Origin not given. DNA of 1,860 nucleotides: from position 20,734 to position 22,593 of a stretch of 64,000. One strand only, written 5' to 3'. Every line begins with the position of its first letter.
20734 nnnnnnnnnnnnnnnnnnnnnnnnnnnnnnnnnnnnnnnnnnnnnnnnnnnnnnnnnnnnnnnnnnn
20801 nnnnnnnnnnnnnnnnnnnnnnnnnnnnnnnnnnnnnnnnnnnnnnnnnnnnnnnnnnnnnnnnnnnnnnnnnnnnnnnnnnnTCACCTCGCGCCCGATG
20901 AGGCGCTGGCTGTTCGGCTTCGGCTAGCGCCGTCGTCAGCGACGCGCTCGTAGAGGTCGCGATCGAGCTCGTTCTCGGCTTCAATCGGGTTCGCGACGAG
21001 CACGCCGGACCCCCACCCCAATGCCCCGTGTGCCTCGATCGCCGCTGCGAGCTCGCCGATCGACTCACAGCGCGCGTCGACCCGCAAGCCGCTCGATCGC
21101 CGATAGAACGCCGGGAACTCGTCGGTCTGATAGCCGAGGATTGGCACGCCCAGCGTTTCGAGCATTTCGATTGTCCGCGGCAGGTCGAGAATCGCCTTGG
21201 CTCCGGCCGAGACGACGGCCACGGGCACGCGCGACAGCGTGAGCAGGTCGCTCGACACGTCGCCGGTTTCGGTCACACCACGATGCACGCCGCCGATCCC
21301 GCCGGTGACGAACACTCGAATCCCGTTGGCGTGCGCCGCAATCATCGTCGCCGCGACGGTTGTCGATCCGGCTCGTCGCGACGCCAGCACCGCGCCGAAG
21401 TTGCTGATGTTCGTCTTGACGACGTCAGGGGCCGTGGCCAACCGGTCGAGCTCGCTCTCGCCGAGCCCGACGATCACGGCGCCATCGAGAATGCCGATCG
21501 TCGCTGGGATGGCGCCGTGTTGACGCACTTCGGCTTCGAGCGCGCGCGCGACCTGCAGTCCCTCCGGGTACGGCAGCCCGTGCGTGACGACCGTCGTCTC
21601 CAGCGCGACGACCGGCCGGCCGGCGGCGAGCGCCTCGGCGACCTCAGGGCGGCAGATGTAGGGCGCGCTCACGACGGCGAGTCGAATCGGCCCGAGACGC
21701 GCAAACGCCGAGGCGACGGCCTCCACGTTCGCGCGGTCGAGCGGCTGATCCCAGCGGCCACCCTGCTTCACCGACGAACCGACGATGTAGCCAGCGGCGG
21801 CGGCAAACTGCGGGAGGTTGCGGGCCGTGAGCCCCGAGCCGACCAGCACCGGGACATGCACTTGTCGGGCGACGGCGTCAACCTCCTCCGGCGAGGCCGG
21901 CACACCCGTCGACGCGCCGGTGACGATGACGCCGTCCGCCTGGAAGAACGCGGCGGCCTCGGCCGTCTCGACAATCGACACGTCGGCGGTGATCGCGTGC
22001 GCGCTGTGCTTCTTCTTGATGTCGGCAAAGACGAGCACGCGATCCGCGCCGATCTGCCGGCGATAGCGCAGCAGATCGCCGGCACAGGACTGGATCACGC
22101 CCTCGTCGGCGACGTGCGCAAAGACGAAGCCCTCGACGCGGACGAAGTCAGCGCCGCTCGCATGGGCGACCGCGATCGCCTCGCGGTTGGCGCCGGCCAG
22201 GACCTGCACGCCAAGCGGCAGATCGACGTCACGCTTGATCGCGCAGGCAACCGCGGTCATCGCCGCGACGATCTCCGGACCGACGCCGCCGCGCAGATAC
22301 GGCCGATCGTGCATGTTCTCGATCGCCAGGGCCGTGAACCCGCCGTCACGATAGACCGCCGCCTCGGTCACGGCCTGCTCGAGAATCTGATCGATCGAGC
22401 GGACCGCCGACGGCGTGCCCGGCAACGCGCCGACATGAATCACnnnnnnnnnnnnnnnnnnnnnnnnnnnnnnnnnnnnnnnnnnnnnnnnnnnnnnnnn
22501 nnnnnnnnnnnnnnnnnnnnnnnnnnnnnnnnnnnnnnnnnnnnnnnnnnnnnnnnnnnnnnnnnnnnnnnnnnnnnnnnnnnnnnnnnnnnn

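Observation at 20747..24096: TPP-enzyme / BtpA-SgcQ / PsuG gene string with BtpA and PsuG in a single ORF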

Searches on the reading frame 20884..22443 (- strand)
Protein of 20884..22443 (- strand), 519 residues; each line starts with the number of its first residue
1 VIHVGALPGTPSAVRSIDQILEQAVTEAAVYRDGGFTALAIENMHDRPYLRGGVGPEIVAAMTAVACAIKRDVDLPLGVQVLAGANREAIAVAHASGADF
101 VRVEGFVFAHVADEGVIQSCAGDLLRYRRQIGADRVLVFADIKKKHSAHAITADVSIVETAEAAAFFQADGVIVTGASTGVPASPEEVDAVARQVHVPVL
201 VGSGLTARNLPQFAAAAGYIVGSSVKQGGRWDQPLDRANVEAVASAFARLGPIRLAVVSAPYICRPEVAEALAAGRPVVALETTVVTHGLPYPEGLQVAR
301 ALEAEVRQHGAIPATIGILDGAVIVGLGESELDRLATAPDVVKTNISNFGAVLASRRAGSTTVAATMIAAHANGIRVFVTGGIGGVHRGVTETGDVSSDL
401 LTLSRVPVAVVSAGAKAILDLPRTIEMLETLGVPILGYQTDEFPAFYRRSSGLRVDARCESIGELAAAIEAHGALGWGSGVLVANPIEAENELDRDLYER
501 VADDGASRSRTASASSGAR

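Call 4: search_protein_families(library=pfam, proteins=[window:20884-22443:-], max_evalue=0.01)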
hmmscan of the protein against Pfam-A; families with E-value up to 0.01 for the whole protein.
window:20884-22443:- (519 aa): 2 families
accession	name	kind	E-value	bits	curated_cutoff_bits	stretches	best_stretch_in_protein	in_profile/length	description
PF04227.17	Indigoidine_A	-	1e-93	314.3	25.2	1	267-511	1-246/291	Indigoidine synthase A like protein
PF03437.21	BtpA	-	6.9e-61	206.4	30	1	1-247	8-252/254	BtpA family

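Call 5: find_homologous_proteins(query=window:20884-22443:-, max_evalue=1e-10)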
Query window:20884-22443:- (519 aa): 7926 proteins with E <= 1e-10 among 8000 candidates; the best 120 are listed.
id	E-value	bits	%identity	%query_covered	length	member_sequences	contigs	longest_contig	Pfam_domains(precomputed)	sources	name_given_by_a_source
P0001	4.7e-141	489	95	47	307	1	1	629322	PF04227.18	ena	-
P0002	6.1e-139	482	95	47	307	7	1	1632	PF04227.18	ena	-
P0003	8.1e-136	472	92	47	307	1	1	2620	PF04227.18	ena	-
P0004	4.9e-129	449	82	49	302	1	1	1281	PF03437.22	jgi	jgi:membrane complex biogenesis BtpA family protein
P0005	1.1e-127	445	90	46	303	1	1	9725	PF04227.18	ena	-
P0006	3.1e-125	437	86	47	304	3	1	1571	PF04227.18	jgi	-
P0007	3.5e-125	437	87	47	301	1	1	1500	PF04227.18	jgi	jgi:pseudouridine-5'-phosphate glycosidase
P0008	1.7e-122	428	85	47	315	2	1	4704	PF04227.18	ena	-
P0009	2.0e-119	418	84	47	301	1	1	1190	PF04227.18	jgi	jgi:pseudouridylate synthase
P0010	3.0e-117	410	83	47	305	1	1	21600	PF04227.18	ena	-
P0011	4.8e-115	403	80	47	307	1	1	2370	PF04227.18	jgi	jgi:pseudouridine-5'-phosphate glycosidase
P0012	8.3e-115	402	76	49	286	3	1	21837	PF03437.22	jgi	jgi:membrane complex biogenesis BtpA family protein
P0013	1.5e-113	398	75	48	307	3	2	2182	PF03437.22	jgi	jgi:membrane complex biogenesis BtpA family protein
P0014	2.1e-113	398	79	47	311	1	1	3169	PF04227.18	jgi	jgi:pseudouridine-5'-phosphate glycosidase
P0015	3.5e-113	397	75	49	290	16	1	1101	PF03437.22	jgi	jgi:uncharacterized protein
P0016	2.3e-112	394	75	49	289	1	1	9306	PF03437.22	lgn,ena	-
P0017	4.8e-112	393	74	49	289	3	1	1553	PF03437.22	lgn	-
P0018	1.4e-111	392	73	49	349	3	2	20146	PF03437.22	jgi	jgi:membrane complex biogenesis BtpA family protein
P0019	2.2e-111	391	73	48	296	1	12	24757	PF03437.22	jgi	jgi:membrane complex biogenesis BtpA family protein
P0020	1.0e-110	389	74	48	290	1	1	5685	PF03437.22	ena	-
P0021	1.1e-110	389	73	49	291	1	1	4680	PF03437.22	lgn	-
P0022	1.7e-110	388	74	48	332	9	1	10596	PF03437.22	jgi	-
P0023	3.5e-110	387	70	51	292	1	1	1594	PF03437.22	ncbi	-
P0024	4.2e-110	387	75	45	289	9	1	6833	PF03437.22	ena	-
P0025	6.4e-110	386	72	48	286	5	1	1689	PF03437.22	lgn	-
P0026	8.0e-110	386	73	48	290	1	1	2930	PF03437.22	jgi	jgi:uncharacterized protein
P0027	1.4e-109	385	73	49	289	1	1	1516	PF03437.22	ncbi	-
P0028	2.5e-109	384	72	49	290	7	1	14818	PF03437.22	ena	-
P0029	3.9e-109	384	73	48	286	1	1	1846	PF03437.22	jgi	jgi:uncharacterized protein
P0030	5.0e-109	383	72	48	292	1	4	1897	PF03437.22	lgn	-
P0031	8.3e-109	383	74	48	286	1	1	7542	PF03437.22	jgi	jgi:membrane complex biogenesis BtpA family protein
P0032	1.4e-108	382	74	48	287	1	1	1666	PF03437.22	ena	-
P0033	2.0e-108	381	72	49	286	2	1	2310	PF03437.22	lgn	-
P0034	2.9e-108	381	72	49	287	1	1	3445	PF03437.22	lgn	-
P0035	5.1e-108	380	73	48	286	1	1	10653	PF03437.22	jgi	jgi:membrane complex biogenesis BtpA family protein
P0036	1.3e-107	379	73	48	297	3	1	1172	PF03437.22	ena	-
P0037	2.4e-107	378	73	48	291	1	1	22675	PF03437.22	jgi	jgi:membrane complex biogenesis BtpA family protein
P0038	7.4e-107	376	72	45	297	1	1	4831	PF03437.22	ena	-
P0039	2.1e-106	375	71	48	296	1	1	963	PF03437.22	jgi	jgi:hypothetical protein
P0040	2.6e-106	374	73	48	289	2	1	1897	PF03437.22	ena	-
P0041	2.9e-106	374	71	48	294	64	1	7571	PF03437.22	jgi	jgi:uncharacterized protein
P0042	3.3e-106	374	73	48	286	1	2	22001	PF03437.22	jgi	jgi:membrane complex biogenesis BtpA family protein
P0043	5.7e-106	373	72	48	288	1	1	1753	PF03437.22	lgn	-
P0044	2.8e-105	371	70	48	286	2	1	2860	PF03437.22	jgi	jgi:uncharacterized protein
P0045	3.5e-105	371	70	48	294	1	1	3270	PF03437.22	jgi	jgi:uncharacterized protein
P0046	4.7e-105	370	72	48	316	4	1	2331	PF03437.22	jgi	jgi:uncharacterized protein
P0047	5.6e-105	370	71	48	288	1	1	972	PF03437.22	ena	-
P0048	5.7e-105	370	70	48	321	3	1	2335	PF03437.22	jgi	jgi:membrane complex biogenesis BtpA family protein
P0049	7.5e-105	369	71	48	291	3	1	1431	PF03437.22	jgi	jgi:membrane complex biogenesis BtpA family protein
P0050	1.1e-104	369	70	49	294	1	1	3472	PF03437.22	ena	-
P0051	1.9e-104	368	71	46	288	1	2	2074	PF03437.22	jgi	jgi:membrane complex biogenesis BtpA family protein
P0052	3.6e-104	367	71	48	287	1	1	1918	PF03437.22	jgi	jgi:uncharacterized protein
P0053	5.0e-103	363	68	49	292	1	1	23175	PF03437.22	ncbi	ncbi:MAG: BtpA/SgcQ family protein [Candidatus Eisenbacteria bacterium]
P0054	1.3e-102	362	69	48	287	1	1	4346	PF03437.22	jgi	jgi:membrane complex biogenesis BtpA family protein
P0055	1.9e-102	362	68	48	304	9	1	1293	PF03437.22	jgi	jgi:hypothetical protein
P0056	2.6e-102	361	71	45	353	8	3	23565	PF03437.22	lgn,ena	-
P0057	2.9e-102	361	71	49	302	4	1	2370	PF03437.22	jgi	jgi:uncharacterized protein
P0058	3.2e-102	361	69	47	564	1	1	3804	PF00294.30,PF03437.22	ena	-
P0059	2.1e-101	358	73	46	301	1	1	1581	PF04227.18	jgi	jgi:pseudouridylate synthase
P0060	3.0e-101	358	73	46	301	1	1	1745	PF04227.18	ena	-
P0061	7.1e-101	356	68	48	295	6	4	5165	PF03437.22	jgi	jgi:membrane complex biogenesis BtpA family protein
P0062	2.5e-100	355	68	48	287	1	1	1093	PF03437.22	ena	-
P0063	3.6e-100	354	69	48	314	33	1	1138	PF03437.22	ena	-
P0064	4.1e-100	354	73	46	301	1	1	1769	PF04227.18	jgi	-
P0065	4.1e-100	354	73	46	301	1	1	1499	PF04227.18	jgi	-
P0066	5.3e-100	353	72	46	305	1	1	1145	PF04227.18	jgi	jgi:pseudouridylate synthase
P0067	6.7e-100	353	72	45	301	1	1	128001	PF03437.22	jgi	jgi:uncharacterized protein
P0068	1.6e-99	352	73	47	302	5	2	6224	PF04227.18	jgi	jgi:pseudouridine-5'-phosphate glycosidase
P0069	2.0e-99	352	70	48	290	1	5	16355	PF03437.22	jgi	jgi:uncharacterized protein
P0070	2.1e-99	352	72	46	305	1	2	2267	PF04227.18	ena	-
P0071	2.2e-99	351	69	48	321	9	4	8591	PF04227.18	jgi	jgi:pseudouridine-5'-phosphate glycosidase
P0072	2.4e-99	351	72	46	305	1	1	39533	PF04227.18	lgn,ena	-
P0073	2.8e-99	351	67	49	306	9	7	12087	PF04227.18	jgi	jgi:pseudouridine-5'-phosphate glycosidase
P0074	4.1e-99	351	72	46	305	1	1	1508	PF04227.18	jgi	-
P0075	4.5e-99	350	71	46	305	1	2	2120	PF04227.18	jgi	-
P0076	4.9e-99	350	70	47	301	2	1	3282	PF04227.18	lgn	-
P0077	5.9e-99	350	72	46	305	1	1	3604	PF04227.18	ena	-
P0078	6.5e-99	350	71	46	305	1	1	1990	PF04227.18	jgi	jgi:pseudouridine-5'-phosphate glycosidase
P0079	6.7e-99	350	72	46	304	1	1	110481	PF04227.18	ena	-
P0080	7.1e-99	350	70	47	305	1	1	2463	PF04227.18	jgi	-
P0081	7.1e-99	350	72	46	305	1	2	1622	PF04227.18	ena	-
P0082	7.2e-99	350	71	46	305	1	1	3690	PF04227.18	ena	-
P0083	7.3e-99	350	72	46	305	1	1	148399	PF04227.18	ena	-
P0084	7.5e-99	350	72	46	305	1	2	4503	PF04227.18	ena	-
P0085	7.5e-99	350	72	46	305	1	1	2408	PF04227.18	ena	-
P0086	8.2e-99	350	72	46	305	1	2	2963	PF04227.18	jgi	-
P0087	8.2e-99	350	72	46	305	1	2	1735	PF04227.18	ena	-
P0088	8.2e-99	350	69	47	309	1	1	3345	PF04227.18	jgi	jgi:pseudouridine-5'-phosphate glycosidase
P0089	8.7e-99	349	72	46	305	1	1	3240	PF04227.18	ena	-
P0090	9.0e-99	349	72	46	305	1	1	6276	PF04227.18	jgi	jgi:pseudouridine-5'-phosphate glycosidase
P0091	9.2e-99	349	72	46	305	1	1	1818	PF04227.18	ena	-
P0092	9.4e-99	349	68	45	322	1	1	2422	PF03437.22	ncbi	-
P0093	9.5e-99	349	72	46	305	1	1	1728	PF04227.18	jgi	jgi:pseudouridylate synthase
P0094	9.6e-99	349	71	46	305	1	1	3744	PF04227.18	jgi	-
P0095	9.6e-99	349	71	46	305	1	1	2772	PF04227.18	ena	-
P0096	9.9e-99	349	72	46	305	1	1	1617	PF04227.18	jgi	-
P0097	9.9e-99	349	72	46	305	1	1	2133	PF04227.18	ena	-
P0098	9.9e-99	349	72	46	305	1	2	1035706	PF04227.18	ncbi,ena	-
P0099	1.0e-98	349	72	46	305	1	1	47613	PF04227.18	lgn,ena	-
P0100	1.0e-98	349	72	46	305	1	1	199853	PF04227.18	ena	-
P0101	1.0e-98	349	72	46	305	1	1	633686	PF04227.18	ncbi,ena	-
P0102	1.0e-98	349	67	48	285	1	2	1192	PF03437.22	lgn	-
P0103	1.1e-98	349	72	46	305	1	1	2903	PF04227.18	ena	-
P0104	1.1e-98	349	72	46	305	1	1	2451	PF04227.18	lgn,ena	-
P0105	1.1e-98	349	72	46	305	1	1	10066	PF04227.18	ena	-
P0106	1.1e-98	349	71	46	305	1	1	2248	PF04227.18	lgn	-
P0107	1.1e-98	349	72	46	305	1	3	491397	PF04227.18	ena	-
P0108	1.1e-98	349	71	46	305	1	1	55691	PF04227.18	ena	-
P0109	1.2e-98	349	72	46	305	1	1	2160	PF04227.18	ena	-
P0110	1.2e-98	349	72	46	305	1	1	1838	PF04227.18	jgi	-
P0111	1.2e-98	349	72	46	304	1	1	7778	PF04227.18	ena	-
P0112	1.2e-98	349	72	46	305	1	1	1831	PF04227.18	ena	-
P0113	1.4e-98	349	72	46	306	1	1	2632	PF04227.18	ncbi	-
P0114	1.4e-98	349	71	46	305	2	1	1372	PF04227.18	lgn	-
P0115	1.6e-98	349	73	46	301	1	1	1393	PF04227.18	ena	-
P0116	1.8e-98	348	71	46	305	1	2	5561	PF04227.18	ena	-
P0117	1.9e-98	348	70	47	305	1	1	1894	PF04227.18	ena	-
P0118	2.1e-98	348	72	46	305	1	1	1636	PF04227.18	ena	-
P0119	2.3e-98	348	70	47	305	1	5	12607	PF04227.18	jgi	jgi:pseudouridine-5'-phosphate glycosidase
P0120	2.5e-98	348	72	46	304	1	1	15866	PF04227.18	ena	-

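Call 6: find_encoding_contigs(protein=P0001, flank=8000, max_places=4)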
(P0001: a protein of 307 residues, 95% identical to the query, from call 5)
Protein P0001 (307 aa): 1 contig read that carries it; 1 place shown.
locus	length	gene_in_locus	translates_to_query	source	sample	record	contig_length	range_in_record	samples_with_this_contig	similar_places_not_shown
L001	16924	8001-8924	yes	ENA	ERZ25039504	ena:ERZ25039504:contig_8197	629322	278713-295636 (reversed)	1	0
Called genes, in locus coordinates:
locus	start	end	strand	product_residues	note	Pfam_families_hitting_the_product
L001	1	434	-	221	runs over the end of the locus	-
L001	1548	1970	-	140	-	PF00069:Pkinase, PF07714:PK_Tyr_Ser-Thr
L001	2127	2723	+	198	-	PF00324:AA_permease, PF13520:AA_permease_2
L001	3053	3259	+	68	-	-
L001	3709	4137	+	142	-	PF02274:ADI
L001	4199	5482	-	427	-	PF01566:Nramp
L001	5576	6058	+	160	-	PF02776:TPP_enzyme_N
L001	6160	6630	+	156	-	PF00205:TPP_enzyme_M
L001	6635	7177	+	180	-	PF02775:TPP_enzyme_C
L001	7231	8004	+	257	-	PF03437:BtpA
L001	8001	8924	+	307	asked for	PF04227:Indigoidine_A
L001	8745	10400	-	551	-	PF01019:G_glu_transpept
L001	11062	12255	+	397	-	PF00069:Pkinase, PF07714:PK_Tyr_Ser-Thr, PF01636:APH (faint), PF03109:ABC1 (weak)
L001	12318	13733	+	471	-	PF26549:Tricorn_N, PF07676:PD40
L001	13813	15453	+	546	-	PF07719:TPR_2 (faint)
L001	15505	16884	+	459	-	PF00144:Beta-lactamase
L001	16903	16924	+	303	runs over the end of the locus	PF00753:Lactamase_B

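Call 12: find_encoding_contigs(protein=P0012, flank=6000, max_places=3)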
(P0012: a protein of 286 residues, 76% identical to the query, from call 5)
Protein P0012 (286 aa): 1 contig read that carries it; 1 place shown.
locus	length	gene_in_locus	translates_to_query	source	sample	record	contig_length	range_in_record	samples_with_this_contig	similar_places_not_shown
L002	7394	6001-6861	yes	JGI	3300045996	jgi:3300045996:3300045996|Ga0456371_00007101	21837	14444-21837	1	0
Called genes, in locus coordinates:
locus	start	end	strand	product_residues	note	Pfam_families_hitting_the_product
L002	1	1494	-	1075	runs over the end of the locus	PF13620:CarboxypepD_reg, PF13715:CarbopepD_reg_2, PF25183:OMP_b-brl_4, PF00593:TonB_dep_Rec_b-barrel, PF25183:OMP_b-brl_4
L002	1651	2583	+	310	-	PF01418:HTH_6, PF01380:SIS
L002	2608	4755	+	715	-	PF00144:Beta-lactamase, PF11954:DUF3471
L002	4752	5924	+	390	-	PF01244:Peptidase_M19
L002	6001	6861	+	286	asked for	PF03437:BtpA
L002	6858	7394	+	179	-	?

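Call 13: find_encoding_contigs(protein=P0067, flank=6000, max_places=3)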
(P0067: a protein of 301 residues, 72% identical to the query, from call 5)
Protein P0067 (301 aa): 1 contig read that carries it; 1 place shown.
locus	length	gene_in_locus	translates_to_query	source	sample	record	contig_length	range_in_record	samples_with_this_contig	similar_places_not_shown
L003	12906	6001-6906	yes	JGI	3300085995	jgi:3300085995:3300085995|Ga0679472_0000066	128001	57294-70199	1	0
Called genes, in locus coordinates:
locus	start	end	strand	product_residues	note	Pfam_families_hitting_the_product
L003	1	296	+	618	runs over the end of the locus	PF01266:DAO (weak), PF01494:FAD_binding_3, PF13450:NAD_binding_8 (weak), PF21274:Rng_hyd_C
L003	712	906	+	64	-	-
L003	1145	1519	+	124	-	-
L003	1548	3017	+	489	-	-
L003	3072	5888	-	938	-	PF01734:Patatin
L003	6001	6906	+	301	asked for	PF03437:BtpA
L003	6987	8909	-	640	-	PF08448:PAS_4, PF00512:HisKA, PF02518:HATPase_c, PF00072:Response_reg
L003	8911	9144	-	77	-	-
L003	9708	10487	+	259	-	PF13489:Methyltransf_23, PF05175:MTS (weak), PF01209:Ubie_methyltran, PF13847:Methyltransf_31, PF08241:Methyltransf_11, PF08242:Methyltransf_12, PF13649:Methyltransf_25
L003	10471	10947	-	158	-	PF13480:Acetyltransf_6 (weak), PF00583:Acetyltransf_1, PF13508:Acetyltransf_7, PF13673:Acetyltransf_10 (weak), PF13523:Acetyltransf_8 (weak)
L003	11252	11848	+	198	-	-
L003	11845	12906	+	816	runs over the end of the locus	-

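Call 14: find_encoding_contigs(protein=P0053, flank=6000, max_places=3)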
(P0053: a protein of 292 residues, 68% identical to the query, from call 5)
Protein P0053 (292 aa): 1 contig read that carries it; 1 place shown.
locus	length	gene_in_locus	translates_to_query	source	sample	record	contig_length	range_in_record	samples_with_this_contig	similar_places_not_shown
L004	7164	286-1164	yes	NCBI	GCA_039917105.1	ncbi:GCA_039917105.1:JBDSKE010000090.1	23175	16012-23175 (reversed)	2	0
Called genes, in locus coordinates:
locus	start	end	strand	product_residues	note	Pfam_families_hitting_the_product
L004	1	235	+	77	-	?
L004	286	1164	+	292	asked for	PF03437:BtpA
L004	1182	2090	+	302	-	PF00294:PfkB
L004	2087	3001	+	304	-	PF04227:Indigoidine_A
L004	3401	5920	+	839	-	PF06452:CBM9_1 (weak), PF19313:DUF5916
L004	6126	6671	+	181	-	-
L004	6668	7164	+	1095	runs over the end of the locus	PF00932:LTD, PF20773:InhA-like_MAM (weak), PF13860:FlgD_ig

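Call 15: find_encoding_contigs(protein=P0098, flank=6000, max_places=3)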
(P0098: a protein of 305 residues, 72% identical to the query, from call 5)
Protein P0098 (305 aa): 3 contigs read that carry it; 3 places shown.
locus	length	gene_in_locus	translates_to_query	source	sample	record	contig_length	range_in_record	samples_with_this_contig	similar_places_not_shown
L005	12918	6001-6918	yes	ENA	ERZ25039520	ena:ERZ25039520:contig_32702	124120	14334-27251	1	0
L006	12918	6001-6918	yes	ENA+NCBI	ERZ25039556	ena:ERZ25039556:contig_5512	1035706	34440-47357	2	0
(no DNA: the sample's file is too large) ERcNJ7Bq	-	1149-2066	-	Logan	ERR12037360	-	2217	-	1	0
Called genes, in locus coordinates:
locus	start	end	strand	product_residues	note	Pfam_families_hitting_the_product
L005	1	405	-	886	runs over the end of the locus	PF00069:Pkinase, PF07714:PK_Tyr_Ser-Thr, PF26549:Tricorn_N, PF00930:DPPIV_N (faint), PF26550:Tricorn_2nd (faint), PF26549:Tricorn_N, PF07676:PD40 (weak), PF26549:Tricorn_N, +1 more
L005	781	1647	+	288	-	PF01261:AP_endonuc_2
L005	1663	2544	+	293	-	PF00034:Cytochrom_C (weak), PF13442:Cytochrome_CBB3 (faint)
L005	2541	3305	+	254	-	-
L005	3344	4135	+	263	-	PF01011:PQQ, PF13360:PQQ_2 (faint)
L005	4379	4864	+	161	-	-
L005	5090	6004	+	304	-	PF00294:PfkB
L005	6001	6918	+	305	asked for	PF04227:Indigoidine_A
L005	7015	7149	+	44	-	-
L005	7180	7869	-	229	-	PF01135:PCMT, PF13489:Methyltransf_23, PF01209:Ubie_methyltran, PF05175:MTS (weak), PF13649:Methyltransf_25, PF13847:Methyltransf_31, PF08241:Methyltransf_11, PF08242:Methyltransf_12, +4 more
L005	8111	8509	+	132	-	PF01022:HTH_5, PF12802:MarR_2 (weak), PF12840:HTH_20 (weak)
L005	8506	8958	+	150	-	PF00583:Acetyltransf_1, PF13673:Acetyltransf_10, PF13508:Acetyltransf_7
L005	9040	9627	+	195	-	PF00230:MIP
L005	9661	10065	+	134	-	PF01451:LMWPc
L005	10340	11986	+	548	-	PF14522:Cytochrome_C7 (faint), PF13442:Cytochrome_CBB3, PF22113:Mtrc-MtrF_II-IV_dom (faint), PF13435:Cytochrome_C554 (faint), PF14537:Cytochrom_c3_2 (faint), PF09699:Paired_CXXCH_1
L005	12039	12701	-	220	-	PF06197:DUF998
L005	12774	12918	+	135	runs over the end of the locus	PF01047:MarR, PF12802:MarR_2 (weak)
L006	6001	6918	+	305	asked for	PF04227:Indigoidine_A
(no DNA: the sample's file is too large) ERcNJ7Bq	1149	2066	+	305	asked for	PF04227:Indigoidine_A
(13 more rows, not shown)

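Call 28: search_protein_representatives(protein=window:20884-22443:-)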
Query: 519 residues. Proteins with E-value up to 0.001 (for the whole library): 9777; up to 1e-10: 5767; up to 1e-30: 1549. The best 150 are listed.
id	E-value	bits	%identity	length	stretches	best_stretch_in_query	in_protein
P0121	5.9e-90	318.7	65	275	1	2-248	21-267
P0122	3.0e-89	316.3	61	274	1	2-250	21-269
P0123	7.5e-86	305.1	57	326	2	84-240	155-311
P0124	4.8e-81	289.3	56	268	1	1-241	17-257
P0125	6.1e-80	285.6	60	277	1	1-248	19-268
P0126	1.7e-77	277.6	59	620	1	245-510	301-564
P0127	2.2e-73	264.0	53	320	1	1-250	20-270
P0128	2.7e-72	260.4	57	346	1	1-236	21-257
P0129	1.4e-71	258.0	74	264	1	263-438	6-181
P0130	3.1e-71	256.9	54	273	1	1-243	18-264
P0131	1.6e-70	254.6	56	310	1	262-502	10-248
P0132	2.8e-70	253.8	54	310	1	264-502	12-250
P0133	4.5e-70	253.1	53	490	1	2-250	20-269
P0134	8.0e-70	252.3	54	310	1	266-504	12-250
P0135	1.5e-69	251.4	62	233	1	1-206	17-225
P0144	5.3e-66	239.7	58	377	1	44-276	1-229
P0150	4.5e-65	236.6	51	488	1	264-504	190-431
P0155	1.2e-64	235.3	50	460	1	1-239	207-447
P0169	1.2e-62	228.6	50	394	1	6-243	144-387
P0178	5.6e-62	226.4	45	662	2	265-496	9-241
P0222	3.7e-59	217.1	48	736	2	265-484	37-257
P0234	1.3e-58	215.3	38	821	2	1-190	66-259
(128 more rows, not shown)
